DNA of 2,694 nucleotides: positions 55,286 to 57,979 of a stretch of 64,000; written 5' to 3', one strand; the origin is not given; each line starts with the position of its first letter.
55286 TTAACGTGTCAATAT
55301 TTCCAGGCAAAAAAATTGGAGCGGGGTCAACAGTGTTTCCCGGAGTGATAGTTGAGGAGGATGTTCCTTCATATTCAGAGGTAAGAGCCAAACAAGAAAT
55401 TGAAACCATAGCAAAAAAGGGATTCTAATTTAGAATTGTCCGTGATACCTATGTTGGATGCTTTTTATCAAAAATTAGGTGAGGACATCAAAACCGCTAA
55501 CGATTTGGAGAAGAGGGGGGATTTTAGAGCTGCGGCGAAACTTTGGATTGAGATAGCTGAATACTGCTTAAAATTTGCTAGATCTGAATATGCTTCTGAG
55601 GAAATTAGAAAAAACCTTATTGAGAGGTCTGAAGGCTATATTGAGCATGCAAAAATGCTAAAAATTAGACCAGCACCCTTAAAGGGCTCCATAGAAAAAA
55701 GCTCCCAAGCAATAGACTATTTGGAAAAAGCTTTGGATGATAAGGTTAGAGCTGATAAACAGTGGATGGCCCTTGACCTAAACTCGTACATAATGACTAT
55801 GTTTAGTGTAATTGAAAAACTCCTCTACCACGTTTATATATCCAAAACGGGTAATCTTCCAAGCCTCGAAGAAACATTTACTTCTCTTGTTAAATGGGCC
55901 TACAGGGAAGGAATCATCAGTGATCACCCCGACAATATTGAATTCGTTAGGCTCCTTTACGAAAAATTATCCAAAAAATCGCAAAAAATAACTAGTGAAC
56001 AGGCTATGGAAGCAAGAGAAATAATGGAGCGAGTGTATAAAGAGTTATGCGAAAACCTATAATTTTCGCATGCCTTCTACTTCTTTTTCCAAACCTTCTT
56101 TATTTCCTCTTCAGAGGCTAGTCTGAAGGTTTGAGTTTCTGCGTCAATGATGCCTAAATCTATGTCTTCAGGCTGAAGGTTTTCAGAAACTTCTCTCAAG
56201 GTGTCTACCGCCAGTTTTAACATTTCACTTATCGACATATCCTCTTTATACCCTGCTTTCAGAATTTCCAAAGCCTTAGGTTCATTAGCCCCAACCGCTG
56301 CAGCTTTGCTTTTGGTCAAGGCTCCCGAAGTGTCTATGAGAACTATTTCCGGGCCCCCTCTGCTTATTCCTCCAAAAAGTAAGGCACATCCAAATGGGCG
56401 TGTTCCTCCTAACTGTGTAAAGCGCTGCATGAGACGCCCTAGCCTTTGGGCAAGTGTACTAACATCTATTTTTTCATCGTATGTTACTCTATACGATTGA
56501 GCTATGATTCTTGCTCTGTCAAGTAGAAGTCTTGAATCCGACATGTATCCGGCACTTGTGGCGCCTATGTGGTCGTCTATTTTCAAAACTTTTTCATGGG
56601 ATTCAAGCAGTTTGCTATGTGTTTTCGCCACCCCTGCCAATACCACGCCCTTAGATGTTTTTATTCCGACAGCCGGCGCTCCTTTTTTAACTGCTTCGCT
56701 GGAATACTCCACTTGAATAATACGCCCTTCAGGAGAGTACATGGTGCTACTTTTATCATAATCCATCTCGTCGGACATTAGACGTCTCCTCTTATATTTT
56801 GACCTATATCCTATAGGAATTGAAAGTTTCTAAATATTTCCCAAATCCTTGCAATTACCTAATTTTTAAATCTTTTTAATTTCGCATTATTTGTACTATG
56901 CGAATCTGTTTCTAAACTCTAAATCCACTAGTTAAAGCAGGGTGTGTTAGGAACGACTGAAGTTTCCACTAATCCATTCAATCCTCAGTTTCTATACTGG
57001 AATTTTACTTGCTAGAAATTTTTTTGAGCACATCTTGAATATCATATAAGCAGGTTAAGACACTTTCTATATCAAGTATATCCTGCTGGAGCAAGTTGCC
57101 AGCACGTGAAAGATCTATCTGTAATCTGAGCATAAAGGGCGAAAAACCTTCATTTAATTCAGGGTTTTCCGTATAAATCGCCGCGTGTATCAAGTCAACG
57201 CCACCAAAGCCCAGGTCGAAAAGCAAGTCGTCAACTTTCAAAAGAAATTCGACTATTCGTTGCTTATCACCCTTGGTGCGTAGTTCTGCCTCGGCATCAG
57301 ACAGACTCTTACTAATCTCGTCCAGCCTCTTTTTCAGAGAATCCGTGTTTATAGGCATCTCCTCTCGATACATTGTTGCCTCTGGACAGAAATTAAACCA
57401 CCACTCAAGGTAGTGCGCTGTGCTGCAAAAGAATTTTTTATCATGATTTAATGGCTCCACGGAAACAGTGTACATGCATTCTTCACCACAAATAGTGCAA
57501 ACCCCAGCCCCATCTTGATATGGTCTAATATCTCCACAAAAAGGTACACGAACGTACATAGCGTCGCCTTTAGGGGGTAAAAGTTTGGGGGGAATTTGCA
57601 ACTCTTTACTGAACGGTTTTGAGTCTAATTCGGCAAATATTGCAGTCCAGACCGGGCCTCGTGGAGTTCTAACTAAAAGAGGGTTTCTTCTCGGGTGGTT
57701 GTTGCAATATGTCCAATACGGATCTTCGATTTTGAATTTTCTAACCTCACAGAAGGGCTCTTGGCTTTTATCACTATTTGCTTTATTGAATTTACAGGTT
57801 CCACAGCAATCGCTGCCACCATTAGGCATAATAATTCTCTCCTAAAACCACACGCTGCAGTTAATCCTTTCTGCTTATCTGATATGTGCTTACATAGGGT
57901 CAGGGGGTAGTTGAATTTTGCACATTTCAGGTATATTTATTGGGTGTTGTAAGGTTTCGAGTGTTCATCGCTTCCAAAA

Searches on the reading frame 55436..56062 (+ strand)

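Call 3: search_protein_families(library=pfam, proteins=[window:55436-56062:+], max_evalue=1)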
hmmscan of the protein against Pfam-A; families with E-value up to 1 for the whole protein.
window:55436-56062:+ (208 aa): 2 families
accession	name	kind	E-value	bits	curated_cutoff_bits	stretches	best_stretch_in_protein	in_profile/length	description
PF04212.24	MIT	-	7.9e-05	23.1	30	1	18-76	8-65/66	MIT (microtubule interacting and transport) domain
PF05168.19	HEPN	-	0.072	13.7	22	0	95-207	4-116/117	HEPN domain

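Call 4: search_protein_families(library=ncbifam, proteins=[window:55436-56062:+], max_evalue=1)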
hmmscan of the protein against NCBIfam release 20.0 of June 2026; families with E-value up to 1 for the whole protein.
window:55436-56062:+ (208 aa): 3 families
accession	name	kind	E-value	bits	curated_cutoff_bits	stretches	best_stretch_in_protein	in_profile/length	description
NF033650.1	ANR_neg_reg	subfamily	0.00079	19.2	32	1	19-54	7-42/54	ANR family transcriptional regulator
NF010500.0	PRK13919.1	subfamily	0.031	14.4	226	1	68-138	87-156/186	putative RNA polymerase sigma E protein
NF047558.1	TPR_END_plus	domain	0.26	11.2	32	1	88-113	14-38/56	TPR end-of-group domain-containing protein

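Call 97: search_protein_families(library=padloc, proteins=[window:55436-56062:+], max_evalue=0.01)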
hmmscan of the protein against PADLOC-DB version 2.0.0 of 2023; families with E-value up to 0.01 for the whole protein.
window:55436-56062:+ (208 aa): 0 families

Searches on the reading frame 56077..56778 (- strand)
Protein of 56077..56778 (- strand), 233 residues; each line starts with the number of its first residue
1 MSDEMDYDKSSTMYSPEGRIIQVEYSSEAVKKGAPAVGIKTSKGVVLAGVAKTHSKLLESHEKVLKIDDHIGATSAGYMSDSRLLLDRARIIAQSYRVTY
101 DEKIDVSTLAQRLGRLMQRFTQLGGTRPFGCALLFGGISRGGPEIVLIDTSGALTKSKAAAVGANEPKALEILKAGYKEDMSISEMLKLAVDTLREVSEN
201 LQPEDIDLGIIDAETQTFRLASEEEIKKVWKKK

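Call 3: search_protein_families(library=pfam, proteins=[window:56077-56778:-], max_evalue=1)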
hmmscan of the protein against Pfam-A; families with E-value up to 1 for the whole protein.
window:56077-56778:- (233 aa): 2 families
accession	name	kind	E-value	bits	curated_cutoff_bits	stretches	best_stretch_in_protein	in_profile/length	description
PF00227.31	Proteasome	-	9e-46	156.3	22.4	1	30-211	1-189/189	Proteasome subunit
PF10584.14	Proteasome_A_N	-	8.1e-09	35.4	27.7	1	7-29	1-23/23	Proteasome subunit A N-terminal signature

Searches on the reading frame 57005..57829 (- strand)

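Call 3: search_protein_families(library=pfam, proteins=[window:57005-57829:-], max_evalue=1)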
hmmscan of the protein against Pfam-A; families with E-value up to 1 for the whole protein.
window:57005-57829:- (274 aa): 2 families
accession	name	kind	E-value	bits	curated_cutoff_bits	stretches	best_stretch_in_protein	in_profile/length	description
PF24484.1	ADAMTSL1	-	0.086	13.1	27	1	167-185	6-24/40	ADAMTSL1 domain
PF22926.2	C1-like_CT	-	0.09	13.2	25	1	110-137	13-40/43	C1 domain-like, C-terminal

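Call 4: search_protein_families(library=ncbifam, proteins=[window:57005-57829:-], max_evalue=1)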
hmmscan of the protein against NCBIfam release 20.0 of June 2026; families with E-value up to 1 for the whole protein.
window:57005-57829:- (274 aa): 0 families

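Call 97: search_protein_families(library=padloc, proteins=[window:57005-57829:-], max_evalue=0.01)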
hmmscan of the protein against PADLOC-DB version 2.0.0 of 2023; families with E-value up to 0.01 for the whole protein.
window:57005-57829:- (274 aa): 0 families
